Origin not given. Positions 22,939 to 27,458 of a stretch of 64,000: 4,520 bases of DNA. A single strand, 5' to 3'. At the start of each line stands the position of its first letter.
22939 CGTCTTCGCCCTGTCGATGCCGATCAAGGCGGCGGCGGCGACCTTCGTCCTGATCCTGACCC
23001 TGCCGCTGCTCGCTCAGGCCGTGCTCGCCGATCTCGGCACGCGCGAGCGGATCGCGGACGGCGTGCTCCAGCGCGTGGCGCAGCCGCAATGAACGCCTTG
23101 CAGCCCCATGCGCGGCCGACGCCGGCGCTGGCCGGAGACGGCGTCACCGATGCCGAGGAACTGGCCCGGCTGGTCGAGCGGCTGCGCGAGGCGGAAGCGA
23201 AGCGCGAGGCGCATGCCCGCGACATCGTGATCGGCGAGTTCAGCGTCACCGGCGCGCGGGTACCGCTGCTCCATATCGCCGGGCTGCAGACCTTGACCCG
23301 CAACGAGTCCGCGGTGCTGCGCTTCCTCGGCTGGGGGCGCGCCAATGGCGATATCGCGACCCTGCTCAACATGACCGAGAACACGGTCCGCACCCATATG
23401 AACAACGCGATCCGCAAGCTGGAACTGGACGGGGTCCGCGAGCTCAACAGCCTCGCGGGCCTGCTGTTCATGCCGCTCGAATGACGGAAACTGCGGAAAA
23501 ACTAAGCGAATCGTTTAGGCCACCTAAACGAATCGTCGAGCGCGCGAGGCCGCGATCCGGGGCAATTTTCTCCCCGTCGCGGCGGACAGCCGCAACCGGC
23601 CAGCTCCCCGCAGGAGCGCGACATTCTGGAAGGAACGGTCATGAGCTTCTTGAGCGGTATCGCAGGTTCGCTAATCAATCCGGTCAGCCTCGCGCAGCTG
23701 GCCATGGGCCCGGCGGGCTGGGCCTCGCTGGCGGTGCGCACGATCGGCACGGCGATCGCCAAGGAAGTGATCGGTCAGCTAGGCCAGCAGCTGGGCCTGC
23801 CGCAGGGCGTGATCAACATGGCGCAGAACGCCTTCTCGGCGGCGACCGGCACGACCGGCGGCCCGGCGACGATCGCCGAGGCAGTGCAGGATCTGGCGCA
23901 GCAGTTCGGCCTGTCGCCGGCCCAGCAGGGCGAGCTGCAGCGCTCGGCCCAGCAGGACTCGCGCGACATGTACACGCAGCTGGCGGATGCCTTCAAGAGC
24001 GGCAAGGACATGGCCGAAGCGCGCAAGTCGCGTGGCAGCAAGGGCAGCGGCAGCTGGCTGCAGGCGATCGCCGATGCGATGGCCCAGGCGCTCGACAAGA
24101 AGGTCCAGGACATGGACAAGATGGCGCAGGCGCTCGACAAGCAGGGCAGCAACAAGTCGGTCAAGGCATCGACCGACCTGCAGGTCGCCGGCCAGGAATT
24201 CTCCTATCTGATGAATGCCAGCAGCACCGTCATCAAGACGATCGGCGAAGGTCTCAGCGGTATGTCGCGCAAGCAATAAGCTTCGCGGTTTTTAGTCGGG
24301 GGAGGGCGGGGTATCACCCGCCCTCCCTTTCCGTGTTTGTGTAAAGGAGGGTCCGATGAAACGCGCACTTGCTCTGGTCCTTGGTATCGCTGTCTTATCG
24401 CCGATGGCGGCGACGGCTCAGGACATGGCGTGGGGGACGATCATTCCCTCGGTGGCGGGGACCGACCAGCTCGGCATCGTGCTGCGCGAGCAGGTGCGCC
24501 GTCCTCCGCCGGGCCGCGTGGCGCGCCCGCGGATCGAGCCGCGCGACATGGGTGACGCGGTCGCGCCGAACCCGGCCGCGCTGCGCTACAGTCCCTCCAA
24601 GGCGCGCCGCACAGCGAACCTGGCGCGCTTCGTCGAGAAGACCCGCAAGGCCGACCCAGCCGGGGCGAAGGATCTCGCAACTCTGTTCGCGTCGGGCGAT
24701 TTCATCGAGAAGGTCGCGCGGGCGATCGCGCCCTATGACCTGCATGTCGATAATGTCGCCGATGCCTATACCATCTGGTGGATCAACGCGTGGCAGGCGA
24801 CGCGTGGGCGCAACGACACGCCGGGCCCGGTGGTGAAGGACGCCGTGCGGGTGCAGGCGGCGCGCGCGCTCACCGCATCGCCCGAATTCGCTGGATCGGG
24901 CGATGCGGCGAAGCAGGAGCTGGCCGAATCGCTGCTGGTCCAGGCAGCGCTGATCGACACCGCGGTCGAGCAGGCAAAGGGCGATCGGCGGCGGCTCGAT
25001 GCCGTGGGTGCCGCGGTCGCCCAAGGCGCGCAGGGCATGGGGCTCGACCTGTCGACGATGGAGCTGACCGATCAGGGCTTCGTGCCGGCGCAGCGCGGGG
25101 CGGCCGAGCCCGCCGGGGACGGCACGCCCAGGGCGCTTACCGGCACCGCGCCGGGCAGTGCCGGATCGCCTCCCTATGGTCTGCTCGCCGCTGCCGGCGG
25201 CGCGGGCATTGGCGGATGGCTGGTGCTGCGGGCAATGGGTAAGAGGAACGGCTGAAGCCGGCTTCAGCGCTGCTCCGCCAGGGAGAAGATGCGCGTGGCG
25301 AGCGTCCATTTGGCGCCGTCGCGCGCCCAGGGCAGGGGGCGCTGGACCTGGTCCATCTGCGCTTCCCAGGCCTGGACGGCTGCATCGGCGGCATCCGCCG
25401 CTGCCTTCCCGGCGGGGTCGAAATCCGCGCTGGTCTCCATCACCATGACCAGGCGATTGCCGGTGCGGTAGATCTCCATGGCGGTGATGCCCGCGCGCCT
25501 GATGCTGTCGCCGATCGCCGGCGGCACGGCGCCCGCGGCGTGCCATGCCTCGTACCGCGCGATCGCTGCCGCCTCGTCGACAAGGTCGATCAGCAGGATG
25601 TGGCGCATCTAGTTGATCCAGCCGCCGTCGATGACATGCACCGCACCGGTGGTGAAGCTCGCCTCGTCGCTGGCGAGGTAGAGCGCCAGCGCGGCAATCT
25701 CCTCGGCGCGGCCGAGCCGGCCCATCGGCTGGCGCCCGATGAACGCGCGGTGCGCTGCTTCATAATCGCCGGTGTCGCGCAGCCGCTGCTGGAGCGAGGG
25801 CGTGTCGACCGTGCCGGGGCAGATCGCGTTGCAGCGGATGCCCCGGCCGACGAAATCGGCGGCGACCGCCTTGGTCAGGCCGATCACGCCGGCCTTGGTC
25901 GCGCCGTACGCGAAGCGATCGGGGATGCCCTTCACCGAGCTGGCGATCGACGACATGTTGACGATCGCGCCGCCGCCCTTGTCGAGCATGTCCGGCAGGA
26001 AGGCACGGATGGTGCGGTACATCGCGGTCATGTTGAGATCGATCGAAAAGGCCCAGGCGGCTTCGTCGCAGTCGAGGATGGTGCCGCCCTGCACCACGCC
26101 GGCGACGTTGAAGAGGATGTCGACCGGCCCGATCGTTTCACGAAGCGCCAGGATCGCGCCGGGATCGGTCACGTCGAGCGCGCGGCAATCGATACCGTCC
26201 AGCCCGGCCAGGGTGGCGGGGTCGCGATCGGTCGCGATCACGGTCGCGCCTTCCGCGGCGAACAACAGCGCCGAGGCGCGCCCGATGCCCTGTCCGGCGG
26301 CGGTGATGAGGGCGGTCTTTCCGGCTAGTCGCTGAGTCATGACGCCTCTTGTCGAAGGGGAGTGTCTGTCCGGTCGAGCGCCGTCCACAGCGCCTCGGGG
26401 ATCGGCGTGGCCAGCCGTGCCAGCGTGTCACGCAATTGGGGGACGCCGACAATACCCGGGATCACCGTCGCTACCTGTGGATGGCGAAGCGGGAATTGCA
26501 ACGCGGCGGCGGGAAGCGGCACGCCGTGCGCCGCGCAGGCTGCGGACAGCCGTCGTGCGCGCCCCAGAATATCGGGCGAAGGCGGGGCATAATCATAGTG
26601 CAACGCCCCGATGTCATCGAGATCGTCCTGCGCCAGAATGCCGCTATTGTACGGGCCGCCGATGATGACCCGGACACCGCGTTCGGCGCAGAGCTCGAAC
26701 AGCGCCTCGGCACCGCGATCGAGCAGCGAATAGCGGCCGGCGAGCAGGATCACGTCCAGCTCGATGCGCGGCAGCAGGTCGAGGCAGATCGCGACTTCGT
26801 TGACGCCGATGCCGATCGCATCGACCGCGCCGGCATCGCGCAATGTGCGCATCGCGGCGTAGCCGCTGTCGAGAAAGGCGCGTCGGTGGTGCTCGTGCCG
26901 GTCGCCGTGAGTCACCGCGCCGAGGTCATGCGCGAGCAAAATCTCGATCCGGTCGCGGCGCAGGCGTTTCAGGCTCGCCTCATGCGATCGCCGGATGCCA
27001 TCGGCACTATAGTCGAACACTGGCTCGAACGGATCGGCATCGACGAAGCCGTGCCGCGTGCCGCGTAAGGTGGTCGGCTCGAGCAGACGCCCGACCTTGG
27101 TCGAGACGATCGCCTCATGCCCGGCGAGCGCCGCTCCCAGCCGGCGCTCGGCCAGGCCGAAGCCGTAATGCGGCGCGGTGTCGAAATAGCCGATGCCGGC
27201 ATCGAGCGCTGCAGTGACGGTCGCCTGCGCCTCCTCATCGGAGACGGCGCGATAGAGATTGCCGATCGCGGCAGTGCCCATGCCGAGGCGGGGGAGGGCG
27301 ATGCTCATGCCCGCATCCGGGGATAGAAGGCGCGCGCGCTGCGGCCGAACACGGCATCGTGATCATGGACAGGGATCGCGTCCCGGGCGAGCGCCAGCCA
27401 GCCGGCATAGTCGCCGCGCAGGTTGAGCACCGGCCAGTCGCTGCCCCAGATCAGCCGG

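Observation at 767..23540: Five copies of a 17-bp near-palindrome (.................) mark the promoters of all candidate secreted-protein genes: a putative new T3SS regulon box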

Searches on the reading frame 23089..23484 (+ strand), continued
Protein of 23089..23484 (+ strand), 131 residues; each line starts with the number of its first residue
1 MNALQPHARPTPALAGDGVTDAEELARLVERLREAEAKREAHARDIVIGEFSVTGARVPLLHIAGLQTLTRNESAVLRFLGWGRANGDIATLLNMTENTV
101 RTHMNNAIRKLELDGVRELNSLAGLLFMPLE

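Call 56: predict_structure(alignment_id=A1)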
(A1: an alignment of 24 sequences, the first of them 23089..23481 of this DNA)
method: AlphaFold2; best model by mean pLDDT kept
length: 131 residues; sequences in the alignment: 24
mean_pLDDT: 83.4   pTM: 0.65
mean pLDDT of the five models: 83.4, 83.2, 82.6, 82.3, 80.9
residues with pLDDT >= 90: 68; 70-90: 34; 50-70: 19; < 50: 10
segments of 3 or more residues with pLDDT < 50: 1-3, 5-8
pLDDT, mean of each block of 10 residues (from residue 1): 48 52 81 74 80 88 93 96 94 96 98 97 89 61
secondary structure, 60 per line:
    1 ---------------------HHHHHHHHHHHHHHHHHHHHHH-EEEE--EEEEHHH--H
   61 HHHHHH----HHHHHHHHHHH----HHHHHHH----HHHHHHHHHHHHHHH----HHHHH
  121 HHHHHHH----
elements in order: H22-43 E45-48 E51-54 H60-66 H71-81 H86-92 H97-111 H116-127

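Call 60: fold_search(model_id=the predicted structure, library=pdb)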
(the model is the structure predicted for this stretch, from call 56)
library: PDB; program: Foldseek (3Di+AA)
matches with E <= 10: 781; with E <= 0.001: 0
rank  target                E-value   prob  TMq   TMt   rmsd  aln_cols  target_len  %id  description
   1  4lfu                  2.1e-03  1.00  0.46  0.27   7.8       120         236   22  Crystal structure of Escherichia coli SdiA in the space group C2 (released 2014-03-19)
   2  3kln_B                2.7e-03  1.00  0.45  0.29   6.3       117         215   20  Vibrio cholerae VpsT (released 2010-02-09)
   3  8zwn_C                3.0e-03  1.00  0.45  0.29   1.8        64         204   28  Crystal structure of DNA-binding transcriptional activator EvgA from Escherichia coli str. K-12 substr. MG1655 (released 2025-06-18)
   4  8zwn_A                3.4e-03  1.00  0.45  0.29   1.6        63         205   28  Crystal structure of DNA-binding transcriptional activator EvgA from Escherichia coli str. K-12 substr. MG1655 (released 2025-06-18)
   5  5hev_B                3.8e-03  1.00  0.42  0.27   2.2        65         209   34  Crystal Structure of the beryllofluoride-activated LiaR from Enterococcus faecium (released 2016-11-16)
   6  3kln_A                4.1e-03  1.00  0.46  0.30   6.0       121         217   20  Vibrio cholerae VpsT (released 2010-02-09)
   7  3qp6                  4.6e-03  1.00  0.40  0.21   1.5        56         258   34  Crystal structure of CviR (Chromobacterium violaceum 12472) bound to C6-HSL (released 2011-03-30)
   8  4y15_B                5.2e-03  1.00  0.40  0.23   1.8        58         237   26  SdiA in complex with 3-oxo-C6-homoserine lactone (released 2015-04-08)
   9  8zwn_B                5.5e-03  1.00  0.45  0.29   1.8        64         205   28  Crystal structure of DNA-binding transcriptional activator EvgA from Escherichia coli str. K-12 substr. MG1655 (released 2025-06-18)
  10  3klo_B                5.5e-03  1.00  0.47  0.30   4.7       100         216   21  Vibrio cholerae VpsT bound to c-di-GMP (released 2010-02-09)
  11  7dwm_B                6.6e-03  1.00  0.41  0.25   1.3        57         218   33  Crystal structure of the phage VqmA-DPO complex (released 2021-05-05)
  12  3szt_B                6.6e-03  1.00  0.41  0.25   2.9        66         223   29  Quorum Sensing Control Repressor, QscR, Bound to N-3-oxo-dodecanoyl-L-Homoserine Lactone (released 2011-09-28)
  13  5f64_A                7.0e-03  1.00  0.45  0.29   1.7        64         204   28  Putative positive transcription regulator (sensor EvgS) from Shigella flexneri (released 2015-12-30)
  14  1je8_E                7.4e-03  1.00  0.42  0.78   1.4        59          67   29  Two-Component response regulator NarL/DNA Complex: DNA Bending Found in a High Affinity Site (released 2002-09-27)
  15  5xt2_A                7.4e-03  1.00  0.48  0.33   5.0       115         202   23  Crystal structures of full-length FixJ from B. japonicum crystallized in space group P212121 (released 2018-05-23)
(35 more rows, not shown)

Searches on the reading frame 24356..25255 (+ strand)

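Call 12: search_protein_families(library=pfam, proteins=[window:24356-25255:+], max_evalue=0.01)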
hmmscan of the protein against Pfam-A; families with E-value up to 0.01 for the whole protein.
window:24356-25255:+ (299 aa): 1 family
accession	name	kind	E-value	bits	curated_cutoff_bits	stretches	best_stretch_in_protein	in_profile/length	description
PF20388.3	DUF6683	-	6.1e-08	33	23.6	1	75-243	86-251/253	Family of unknown function (DUF6683)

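Call 33: search_protein_families(library=ncbifam, proteins=[window:24356-25255:+], max_evalue=0.01)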
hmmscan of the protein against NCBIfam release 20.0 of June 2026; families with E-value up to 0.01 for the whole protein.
window:24356-25255:+ (299 aa): 1 family
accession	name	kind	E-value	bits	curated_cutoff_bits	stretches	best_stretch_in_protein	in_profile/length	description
NF010446.0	PRK13872.1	equivalog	0.0055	16.3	152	0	59-98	72-111/228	conjugal transfer protein TrbF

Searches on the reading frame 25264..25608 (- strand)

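Call 12: search_protein_families(library=pfam, proteins=[window:25264-25608:-], max_evalue=0.01)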
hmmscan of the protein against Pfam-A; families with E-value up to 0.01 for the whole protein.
window:25264-25608:- (114 aa): 1 family
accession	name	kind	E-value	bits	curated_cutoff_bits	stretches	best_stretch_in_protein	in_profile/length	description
PF05336.19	rhaM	-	9e-22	77.7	23.4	1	5-110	4-105/105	L-rhamnose mutarotase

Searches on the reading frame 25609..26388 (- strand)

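Call 12: search_protein_families(library=pfam, proteins=[window:25609-26388:-], max_evalue=0.01)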
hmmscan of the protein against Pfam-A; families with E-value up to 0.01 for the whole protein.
window:25609-26388:- (259 aa): 4 families
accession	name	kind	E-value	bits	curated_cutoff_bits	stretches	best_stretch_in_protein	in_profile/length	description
PF13561.12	adh_short_C2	-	1.2e-54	185.8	27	1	31-257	4-235/236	Enoyl-(Acyl carrier protein) reductase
PF00106.31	adh_short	-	2.8e-43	148.1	26.6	1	24-202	1-190/195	short chain dehydrogenase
PF23441.1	SDR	-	2.1e-05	24.5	27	1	135-256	137-254/258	SDR-like rossmann domain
PF08659.16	KR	-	0.00081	19.8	22.6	1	27-166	4-154/180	KR domain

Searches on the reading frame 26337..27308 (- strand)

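Call 62: search_protein_families(library=pfam, proteins=[window:26337-27308:-], max_evalue=0.001)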
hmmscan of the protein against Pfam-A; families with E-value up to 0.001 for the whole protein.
window:26337-27308:- (323 aa): 1 family
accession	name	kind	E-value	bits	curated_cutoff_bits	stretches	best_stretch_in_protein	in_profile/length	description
PF00248.27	Aldo_ket_red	-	1.9e-41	142.5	24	1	7-313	1-288/291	Aldo/keto reductase family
